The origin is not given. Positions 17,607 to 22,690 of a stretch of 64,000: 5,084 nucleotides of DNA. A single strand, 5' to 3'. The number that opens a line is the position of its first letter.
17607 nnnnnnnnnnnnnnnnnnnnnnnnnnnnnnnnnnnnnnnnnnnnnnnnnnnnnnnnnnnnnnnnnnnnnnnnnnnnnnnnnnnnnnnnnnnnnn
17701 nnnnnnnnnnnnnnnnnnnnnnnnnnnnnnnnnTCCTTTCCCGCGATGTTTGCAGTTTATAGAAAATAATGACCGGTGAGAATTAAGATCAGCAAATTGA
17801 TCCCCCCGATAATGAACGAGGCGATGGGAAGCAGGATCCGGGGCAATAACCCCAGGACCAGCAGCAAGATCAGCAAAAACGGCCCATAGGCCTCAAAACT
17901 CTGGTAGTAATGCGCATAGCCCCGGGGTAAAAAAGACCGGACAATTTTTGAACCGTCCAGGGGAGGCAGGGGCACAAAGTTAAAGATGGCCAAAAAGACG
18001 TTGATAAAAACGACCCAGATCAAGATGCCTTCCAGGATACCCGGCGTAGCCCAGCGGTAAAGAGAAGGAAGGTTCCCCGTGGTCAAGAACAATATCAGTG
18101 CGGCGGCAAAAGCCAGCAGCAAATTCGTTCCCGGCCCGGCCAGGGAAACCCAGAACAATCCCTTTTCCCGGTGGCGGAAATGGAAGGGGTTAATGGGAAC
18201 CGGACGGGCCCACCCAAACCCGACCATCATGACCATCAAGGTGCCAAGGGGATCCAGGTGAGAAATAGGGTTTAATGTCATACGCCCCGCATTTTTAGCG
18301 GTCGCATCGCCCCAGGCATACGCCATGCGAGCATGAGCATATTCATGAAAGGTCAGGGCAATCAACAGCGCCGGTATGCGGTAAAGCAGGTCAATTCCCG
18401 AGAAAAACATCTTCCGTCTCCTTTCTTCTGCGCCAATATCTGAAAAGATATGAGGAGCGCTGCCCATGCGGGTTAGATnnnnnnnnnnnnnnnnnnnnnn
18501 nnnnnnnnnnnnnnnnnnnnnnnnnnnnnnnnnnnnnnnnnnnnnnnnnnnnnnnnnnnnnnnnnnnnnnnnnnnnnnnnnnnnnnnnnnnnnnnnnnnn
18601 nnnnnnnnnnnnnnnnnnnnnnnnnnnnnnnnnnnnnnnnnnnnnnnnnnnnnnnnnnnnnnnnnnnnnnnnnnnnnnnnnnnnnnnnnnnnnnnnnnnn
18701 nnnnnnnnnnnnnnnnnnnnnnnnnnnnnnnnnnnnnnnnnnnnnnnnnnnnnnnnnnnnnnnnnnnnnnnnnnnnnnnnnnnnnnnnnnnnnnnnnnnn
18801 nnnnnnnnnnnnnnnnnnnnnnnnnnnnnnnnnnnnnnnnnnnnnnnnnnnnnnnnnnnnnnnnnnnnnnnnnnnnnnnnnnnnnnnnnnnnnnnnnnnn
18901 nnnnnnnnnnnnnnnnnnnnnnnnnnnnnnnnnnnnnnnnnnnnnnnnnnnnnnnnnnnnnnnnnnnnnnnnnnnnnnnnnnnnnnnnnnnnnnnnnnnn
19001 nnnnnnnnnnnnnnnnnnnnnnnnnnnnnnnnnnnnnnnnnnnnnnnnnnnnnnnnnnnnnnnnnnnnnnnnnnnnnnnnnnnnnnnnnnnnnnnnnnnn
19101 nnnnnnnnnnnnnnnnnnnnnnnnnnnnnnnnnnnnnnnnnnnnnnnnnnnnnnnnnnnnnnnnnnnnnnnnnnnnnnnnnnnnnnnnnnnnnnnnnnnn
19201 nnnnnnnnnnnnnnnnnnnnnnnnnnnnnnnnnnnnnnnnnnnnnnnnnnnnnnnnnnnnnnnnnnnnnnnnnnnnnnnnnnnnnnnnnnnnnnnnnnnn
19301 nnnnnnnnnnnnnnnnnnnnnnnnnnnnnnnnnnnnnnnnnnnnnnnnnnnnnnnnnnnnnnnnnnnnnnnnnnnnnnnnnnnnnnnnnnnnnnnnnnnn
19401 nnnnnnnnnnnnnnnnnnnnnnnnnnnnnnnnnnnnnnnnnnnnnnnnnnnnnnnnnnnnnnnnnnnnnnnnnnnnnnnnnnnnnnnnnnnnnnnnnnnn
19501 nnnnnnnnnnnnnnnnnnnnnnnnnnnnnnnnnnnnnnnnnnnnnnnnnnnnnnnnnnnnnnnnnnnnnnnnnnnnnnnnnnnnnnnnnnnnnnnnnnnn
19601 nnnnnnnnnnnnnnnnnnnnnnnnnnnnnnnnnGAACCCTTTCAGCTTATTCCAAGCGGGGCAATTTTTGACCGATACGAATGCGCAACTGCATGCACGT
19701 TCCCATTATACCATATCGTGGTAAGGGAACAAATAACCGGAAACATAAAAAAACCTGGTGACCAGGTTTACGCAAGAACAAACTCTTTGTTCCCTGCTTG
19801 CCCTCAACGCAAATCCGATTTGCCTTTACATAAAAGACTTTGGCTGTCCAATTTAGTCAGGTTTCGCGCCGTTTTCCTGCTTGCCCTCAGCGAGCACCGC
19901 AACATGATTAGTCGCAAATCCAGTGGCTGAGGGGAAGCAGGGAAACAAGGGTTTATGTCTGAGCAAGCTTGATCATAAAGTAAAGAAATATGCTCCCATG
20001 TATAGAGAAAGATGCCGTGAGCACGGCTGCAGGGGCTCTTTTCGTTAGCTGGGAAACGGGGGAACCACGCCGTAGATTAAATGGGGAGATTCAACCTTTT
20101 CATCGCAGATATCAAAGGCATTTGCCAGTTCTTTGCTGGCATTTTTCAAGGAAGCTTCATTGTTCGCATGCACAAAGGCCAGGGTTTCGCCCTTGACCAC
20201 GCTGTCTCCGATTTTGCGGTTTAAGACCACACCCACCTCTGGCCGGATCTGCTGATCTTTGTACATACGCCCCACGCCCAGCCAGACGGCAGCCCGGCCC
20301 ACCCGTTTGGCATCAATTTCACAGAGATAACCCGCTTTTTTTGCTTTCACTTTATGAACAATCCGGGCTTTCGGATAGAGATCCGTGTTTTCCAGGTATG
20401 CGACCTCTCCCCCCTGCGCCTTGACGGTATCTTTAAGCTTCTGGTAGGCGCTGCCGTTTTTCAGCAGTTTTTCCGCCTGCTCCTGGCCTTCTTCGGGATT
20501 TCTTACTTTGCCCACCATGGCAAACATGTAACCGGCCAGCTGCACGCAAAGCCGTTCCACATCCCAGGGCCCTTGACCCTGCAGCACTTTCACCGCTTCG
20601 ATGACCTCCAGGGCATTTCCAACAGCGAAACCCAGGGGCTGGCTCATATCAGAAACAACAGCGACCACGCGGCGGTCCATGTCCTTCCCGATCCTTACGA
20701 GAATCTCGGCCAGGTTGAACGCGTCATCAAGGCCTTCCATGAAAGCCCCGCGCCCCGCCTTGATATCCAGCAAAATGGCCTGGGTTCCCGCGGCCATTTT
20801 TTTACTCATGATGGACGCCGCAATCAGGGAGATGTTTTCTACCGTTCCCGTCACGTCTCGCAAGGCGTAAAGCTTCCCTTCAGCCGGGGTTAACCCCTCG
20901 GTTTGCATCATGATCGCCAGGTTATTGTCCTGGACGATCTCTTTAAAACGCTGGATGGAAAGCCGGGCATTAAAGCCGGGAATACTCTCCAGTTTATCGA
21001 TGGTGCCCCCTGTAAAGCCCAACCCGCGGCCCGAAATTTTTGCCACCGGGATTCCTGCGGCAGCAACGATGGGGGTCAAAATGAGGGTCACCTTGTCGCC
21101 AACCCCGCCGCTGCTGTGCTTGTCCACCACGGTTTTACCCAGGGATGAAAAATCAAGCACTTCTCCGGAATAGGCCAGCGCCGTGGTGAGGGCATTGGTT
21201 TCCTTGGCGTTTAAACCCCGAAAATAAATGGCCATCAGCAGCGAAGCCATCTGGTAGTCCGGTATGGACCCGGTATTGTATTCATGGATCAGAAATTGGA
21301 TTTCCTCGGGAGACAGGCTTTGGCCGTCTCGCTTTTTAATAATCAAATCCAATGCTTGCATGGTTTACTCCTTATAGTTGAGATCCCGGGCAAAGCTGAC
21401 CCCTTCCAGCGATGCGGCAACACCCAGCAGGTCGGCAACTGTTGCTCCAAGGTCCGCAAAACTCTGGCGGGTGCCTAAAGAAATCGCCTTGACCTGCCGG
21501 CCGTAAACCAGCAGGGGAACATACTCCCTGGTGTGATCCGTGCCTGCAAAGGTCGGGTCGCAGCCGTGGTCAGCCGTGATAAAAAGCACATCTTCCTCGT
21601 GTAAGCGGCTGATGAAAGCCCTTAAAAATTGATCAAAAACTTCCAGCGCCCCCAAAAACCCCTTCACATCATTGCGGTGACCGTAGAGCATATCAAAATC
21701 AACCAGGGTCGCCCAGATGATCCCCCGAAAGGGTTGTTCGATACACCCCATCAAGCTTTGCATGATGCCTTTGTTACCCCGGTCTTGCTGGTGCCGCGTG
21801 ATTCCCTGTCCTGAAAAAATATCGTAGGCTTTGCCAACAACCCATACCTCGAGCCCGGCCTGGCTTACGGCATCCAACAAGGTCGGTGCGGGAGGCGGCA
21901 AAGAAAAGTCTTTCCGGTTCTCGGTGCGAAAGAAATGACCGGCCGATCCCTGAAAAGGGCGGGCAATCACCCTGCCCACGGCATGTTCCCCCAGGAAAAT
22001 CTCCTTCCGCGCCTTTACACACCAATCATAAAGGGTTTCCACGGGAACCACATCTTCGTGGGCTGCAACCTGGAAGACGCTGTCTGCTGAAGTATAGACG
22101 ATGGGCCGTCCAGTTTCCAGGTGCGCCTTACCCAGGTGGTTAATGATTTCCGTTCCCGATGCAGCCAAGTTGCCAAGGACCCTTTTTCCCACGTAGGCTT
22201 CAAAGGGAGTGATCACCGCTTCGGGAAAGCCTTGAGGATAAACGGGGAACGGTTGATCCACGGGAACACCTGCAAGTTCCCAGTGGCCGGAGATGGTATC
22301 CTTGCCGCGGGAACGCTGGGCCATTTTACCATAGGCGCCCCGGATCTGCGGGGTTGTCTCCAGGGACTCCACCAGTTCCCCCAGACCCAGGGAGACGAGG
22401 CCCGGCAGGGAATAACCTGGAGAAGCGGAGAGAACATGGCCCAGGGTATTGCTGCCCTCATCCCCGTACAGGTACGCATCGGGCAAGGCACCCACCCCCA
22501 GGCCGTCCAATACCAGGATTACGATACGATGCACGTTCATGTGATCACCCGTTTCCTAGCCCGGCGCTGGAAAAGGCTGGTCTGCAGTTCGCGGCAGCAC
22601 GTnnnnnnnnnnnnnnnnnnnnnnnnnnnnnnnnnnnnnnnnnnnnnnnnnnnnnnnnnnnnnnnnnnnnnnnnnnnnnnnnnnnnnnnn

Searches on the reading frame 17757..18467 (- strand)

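Call 34: search_protein_families(library=pfam, proteins=[window:17757-18467:-], max_evalue=1e-8)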
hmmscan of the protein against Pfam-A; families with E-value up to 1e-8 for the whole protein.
window:17757-18467:- (236 aa): 1 family
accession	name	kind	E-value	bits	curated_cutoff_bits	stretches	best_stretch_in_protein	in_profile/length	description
PF02163.28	Peptidase_M50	-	5.2e-13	49.3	27.2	1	32-182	4-196/221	Peptidase family M50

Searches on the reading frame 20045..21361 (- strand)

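Call 34: search_protein_families(library=pfam, proteins=[window:20045-21361:-], max_evalue=1e-8)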
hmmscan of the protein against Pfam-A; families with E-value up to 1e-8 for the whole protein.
window:20045-21361:- (438 aa): 3 families
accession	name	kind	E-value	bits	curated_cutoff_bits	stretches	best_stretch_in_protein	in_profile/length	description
PF00591.27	Glycos_transf_3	-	7.9e-43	147.4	27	1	76-306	2-253/253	Glycosyl transferase family, a/b domain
PF07831.19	PYNP_C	-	5e-21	74.6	27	1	345-418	1-74/75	Pyrimidine nucleoside phosphorylase C-terminal domain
PF02885.22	Glycos_trans_3N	-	2e-20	72.7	26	1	5-65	2-62/63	Glycosyl transferase family, helical bundle domain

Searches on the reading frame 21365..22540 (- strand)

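Call 34: search_protein_families(library=pfam, proteins=[window:21365-22540:-], max_evalue=1e-8)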
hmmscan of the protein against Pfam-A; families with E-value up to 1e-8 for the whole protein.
window:21365-22540:- (391 aa): 1 family
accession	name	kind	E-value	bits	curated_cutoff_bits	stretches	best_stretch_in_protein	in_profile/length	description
PF01676.23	Metalloenzyme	-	5.4e-34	118.3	24.3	1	230-375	103-251/252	Metalloenzyme superfamily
